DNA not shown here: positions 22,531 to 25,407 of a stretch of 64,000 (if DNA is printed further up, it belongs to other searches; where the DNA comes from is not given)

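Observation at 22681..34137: Type III-B-like CRISPR-Cas island with a cyclase-competent Cas10 but no Cas7 backbone, Cas11, Cas6 or Cas2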

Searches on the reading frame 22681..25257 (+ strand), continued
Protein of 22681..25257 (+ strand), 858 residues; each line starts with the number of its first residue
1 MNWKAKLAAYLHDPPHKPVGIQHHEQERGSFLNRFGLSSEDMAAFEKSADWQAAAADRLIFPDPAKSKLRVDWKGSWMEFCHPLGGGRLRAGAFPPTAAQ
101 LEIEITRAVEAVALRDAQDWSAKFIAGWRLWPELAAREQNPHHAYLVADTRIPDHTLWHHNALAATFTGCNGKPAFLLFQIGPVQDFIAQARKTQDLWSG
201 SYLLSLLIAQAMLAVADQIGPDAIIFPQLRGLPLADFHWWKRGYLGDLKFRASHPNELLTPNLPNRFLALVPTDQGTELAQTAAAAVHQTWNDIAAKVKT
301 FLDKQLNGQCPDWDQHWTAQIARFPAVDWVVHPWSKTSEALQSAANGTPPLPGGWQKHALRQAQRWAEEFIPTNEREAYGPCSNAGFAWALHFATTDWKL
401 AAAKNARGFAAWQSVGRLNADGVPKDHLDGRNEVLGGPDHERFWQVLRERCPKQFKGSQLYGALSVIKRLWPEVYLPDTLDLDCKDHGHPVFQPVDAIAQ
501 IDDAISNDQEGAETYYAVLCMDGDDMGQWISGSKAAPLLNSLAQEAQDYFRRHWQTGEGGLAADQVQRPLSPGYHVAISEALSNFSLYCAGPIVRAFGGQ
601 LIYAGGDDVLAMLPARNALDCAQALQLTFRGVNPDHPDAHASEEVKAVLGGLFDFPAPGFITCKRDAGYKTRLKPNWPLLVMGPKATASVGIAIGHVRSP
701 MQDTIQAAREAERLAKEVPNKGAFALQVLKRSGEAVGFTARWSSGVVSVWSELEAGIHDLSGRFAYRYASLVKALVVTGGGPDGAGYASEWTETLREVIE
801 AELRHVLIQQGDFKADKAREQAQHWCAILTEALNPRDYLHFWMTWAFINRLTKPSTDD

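Call 49: search_protein_families(library=padloc, alignment_id=A3, max_evalue=0.001)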
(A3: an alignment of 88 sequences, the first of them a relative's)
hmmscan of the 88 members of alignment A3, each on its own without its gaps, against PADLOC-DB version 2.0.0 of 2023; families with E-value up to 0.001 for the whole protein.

A. member 1, L001:10-864:+ (284 aa): 0 families

B. families by the number of members that match (of 88 scanned): 118 families (the first 25 are shown)
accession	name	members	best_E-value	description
PDLC05041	PDC-S57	1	1.6e-70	-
PDLC01136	RT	1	1.4e-53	RT (reverse transcriptase)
PDLC05043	PDC-S57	1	3.3e-41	-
PDLC02063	Cas1_IIIb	1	1.6e-36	-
PDLC01033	CARF_RelE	1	4.9e-31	CARF+RelE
PDLC03766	Drt9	1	1.3e-29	DRT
PDLC03764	RT_UG26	1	2e-29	DRT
PDLC01926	CARF7--CARF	1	7.4e-29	-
PDLC01937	CARF7--CARF_RelE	1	1.4e-25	-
PDLC01355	Csm6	1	9.5e-25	CAS-III; associated_signaling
PDLC03754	RT_UG17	1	1.8e-24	DRT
PDLC03779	RT_UG4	1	2.8e-24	DRT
PDLC01931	CARF7--CARF_DUF2103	1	1.7e-23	-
PDLC01607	RT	1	3.3e-23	"CAS-I,CAS-II,CAS-III,CAS-IV,CAS-V,CAS-VI; acquisition_associated"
PDLC03756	RT_UG19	1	2e-19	DRT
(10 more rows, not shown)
